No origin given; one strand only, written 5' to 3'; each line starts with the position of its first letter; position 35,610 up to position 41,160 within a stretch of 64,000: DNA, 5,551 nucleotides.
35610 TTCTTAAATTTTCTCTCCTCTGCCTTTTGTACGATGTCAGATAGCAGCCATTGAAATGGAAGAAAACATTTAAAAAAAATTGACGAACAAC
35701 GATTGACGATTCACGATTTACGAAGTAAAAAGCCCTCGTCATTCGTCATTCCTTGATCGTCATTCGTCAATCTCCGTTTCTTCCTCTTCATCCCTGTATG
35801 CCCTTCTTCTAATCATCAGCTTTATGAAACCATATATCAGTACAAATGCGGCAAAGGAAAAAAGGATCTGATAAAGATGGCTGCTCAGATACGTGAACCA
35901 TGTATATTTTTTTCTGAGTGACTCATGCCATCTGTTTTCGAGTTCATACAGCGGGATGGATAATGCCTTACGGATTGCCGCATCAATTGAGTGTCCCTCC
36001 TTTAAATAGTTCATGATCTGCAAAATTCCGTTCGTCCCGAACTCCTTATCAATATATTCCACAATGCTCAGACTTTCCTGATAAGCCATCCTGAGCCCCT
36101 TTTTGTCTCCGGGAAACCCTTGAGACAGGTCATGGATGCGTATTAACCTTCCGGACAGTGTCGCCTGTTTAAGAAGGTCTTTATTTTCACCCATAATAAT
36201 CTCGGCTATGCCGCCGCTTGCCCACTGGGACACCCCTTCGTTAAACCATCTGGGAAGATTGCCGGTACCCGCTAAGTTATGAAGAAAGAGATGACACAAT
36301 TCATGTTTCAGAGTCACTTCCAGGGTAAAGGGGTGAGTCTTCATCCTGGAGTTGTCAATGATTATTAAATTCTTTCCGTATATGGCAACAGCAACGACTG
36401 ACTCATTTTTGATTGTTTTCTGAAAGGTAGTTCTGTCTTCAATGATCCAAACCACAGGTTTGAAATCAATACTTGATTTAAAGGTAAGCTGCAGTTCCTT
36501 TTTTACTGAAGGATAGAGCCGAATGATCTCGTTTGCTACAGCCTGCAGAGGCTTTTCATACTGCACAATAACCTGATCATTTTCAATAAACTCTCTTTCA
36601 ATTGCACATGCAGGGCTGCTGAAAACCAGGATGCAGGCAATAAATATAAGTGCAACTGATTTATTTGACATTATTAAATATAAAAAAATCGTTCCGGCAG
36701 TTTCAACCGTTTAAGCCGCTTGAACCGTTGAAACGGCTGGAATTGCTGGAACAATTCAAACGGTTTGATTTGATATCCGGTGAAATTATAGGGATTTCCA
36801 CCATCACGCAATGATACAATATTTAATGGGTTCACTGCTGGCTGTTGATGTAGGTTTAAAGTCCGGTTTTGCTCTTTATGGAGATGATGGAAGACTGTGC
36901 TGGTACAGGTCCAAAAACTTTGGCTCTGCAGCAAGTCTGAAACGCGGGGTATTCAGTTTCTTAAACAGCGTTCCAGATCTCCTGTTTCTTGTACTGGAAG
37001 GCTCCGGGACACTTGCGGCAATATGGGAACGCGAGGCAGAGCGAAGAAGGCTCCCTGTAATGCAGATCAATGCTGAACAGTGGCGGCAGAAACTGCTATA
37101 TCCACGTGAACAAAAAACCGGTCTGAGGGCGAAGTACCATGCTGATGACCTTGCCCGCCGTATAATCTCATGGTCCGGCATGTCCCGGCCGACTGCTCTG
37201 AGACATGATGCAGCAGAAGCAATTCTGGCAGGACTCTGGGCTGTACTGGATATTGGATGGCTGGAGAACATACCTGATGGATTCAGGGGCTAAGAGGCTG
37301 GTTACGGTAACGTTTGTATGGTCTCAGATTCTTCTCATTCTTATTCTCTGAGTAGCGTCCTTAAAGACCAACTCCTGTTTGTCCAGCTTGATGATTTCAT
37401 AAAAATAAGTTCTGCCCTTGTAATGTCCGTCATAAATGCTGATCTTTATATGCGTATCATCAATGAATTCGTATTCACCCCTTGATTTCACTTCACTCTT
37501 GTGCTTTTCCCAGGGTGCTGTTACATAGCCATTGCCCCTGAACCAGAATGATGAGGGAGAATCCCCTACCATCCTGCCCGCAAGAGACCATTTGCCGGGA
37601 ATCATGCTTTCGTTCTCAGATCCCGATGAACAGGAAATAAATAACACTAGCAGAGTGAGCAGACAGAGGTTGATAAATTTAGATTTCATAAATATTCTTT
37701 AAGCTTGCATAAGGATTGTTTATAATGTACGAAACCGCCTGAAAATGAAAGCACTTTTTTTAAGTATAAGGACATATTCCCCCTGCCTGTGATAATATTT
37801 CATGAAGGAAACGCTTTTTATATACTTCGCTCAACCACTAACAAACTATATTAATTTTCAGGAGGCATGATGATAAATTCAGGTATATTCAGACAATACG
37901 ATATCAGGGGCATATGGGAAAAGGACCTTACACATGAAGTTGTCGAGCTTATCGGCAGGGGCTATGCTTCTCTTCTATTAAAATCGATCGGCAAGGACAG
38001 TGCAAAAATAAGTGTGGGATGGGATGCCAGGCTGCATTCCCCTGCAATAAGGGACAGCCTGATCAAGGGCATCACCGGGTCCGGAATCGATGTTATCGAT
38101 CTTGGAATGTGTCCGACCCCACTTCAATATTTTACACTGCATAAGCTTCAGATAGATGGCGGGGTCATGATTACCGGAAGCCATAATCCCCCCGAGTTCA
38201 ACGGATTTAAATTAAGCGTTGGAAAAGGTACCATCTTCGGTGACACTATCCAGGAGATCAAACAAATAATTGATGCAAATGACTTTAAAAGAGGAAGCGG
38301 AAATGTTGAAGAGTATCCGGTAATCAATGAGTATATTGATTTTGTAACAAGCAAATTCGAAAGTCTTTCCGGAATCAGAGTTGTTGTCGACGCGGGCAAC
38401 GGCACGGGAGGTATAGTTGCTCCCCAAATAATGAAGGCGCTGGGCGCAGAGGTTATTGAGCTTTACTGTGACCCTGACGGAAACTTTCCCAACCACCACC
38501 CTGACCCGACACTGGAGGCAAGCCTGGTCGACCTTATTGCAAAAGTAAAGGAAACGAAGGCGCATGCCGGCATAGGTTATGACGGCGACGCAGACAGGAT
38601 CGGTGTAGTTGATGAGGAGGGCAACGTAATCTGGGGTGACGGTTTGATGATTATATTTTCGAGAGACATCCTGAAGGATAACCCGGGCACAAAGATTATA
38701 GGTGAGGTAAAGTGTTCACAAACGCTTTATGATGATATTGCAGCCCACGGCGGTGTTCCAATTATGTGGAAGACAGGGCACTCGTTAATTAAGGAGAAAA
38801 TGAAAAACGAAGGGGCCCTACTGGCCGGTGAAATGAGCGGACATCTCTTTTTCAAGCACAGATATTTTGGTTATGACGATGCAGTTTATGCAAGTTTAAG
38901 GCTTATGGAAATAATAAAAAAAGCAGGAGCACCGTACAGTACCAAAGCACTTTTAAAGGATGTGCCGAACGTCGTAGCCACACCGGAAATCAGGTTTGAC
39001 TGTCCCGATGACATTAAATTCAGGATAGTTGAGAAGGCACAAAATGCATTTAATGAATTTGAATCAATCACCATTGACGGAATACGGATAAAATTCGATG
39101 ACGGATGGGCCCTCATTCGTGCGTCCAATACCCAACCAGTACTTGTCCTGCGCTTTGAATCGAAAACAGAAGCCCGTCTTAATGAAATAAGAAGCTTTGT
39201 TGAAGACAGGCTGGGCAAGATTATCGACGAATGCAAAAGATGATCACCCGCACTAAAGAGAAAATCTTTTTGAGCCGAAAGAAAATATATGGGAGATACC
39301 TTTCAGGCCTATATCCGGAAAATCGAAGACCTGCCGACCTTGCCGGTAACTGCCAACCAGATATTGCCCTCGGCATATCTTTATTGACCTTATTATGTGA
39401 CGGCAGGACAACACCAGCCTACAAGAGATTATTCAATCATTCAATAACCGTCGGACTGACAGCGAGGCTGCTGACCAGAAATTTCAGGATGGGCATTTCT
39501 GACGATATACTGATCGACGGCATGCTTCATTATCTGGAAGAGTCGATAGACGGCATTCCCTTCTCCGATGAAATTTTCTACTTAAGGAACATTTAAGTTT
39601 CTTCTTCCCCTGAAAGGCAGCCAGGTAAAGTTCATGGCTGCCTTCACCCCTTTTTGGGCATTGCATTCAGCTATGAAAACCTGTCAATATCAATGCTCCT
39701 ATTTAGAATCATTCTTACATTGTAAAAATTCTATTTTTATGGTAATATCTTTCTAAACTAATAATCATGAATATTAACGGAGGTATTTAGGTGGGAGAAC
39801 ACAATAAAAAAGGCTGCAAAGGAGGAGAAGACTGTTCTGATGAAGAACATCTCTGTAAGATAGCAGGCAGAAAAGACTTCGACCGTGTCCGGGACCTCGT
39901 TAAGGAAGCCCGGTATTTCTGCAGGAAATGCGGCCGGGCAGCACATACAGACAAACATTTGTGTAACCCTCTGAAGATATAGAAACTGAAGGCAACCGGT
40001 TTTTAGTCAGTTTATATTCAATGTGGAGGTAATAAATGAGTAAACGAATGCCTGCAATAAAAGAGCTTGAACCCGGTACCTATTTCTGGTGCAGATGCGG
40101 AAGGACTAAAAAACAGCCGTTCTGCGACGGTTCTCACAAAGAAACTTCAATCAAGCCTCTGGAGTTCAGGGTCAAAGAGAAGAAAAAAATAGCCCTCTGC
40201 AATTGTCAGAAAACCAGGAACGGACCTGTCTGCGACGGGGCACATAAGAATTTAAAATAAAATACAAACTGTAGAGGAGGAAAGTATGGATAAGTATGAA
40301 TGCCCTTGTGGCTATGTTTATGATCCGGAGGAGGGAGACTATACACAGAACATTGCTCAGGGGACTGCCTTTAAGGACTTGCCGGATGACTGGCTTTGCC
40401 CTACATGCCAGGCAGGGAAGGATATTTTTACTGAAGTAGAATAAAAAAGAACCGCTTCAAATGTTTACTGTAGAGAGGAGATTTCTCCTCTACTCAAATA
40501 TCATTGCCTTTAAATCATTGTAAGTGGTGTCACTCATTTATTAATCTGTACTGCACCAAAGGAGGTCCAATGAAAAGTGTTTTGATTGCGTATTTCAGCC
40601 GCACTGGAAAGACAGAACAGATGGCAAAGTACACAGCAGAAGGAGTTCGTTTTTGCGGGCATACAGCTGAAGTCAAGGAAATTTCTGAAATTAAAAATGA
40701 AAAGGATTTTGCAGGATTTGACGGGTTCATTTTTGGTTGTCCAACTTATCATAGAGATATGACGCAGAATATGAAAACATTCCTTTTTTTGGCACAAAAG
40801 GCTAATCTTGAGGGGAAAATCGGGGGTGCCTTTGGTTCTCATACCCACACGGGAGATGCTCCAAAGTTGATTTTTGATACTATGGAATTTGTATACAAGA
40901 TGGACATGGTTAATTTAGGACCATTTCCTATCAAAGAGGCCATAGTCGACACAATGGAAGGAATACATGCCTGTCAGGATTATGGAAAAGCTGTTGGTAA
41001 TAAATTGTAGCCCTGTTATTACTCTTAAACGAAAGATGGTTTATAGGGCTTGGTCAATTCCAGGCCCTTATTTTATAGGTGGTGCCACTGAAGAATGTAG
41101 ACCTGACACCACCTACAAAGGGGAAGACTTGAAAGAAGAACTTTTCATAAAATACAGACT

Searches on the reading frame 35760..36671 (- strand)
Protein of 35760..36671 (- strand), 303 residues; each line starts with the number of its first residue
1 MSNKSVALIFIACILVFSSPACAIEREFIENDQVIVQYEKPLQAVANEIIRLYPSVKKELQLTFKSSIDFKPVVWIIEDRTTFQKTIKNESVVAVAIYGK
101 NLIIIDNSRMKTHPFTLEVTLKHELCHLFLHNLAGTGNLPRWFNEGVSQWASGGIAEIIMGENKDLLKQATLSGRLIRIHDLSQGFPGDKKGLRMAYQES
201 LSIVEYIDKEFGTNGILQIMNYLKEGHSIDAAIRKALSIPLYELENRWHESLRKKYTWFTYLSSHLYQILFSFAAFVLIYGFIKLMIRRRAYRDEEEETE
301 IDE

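Call 68: search_protein_families(library=pfam, proteins=[window:35760-36671:-], max_evalue=0.00001)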
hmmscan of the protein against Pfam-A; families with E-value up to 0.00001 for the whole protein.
window:35760-36671:- (303 aa): 1 family
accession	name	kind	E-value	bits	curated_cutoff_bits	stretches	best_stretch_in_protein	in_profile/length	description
PF13485.12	Peptidase_MA_2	-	1.8e-17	64.2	32.4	1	74-252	23-199/201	Peptidase MA superfamily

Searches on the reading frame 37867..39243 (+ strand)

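Call 68: search_protein_families(library=pfam, proteins=[window:37867-39243:+], max_evalue=0.00001)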
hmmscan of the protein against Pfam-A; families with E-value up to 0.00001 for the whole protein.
window:37867-39243:+ (458 aa): 4 families
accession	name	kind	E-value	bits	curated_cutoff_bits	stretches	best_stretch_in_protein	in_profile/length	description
PF02878.22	PGM_PMM_I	-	2.6e-35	121.5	22.5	1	7-141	3-137/138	Phosphoglucomutase/phosphomannomutase, alpha/beta/alpha domain I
PF02879.22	PGM_PMM_II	-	4.7e-28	98.2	29.3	1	155-252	2-103/103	Phosphoglucomutase/phosphomannomutase, alpha/beta/alpha domain II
PF02880.22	PGM_PMM_III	-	7.8e-25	87.7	20.7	1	256-359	1-106/115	Phosphoglucomutase/phosphomannomutase, alpha/beta/alpha domain III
PF00408.26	PGM_PMM_IV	-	2e-15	57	23.1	1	374-446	1-66/68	Phosphoglucomutase/phosphomannomutase, C-terminal domain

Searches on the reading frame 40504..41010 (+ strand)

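Call 68: search_protein_families(library=pfam, proteins=[window:40504-41010:+], max_evalue=0.00001)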
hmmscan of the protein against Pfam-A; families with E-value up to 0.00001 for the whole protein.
window:40504-41010:+ (168 aa): 3 families
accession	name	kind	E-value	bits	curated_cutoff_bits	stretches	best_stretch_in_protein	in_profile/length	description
PF00258.30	Flavodoxin_1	-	1.9e-09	38.2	25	1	28-121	1-107/143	Flavodoxin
PF12724.12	Flavodoxin_5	-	1.2e-08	35.8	27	1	27-104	1-75/145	Flavodoxin domain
PF03358.20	FMN_red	-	3e-06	27.3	24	0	67-113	66-115/152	NADPH-dependent FMN reductase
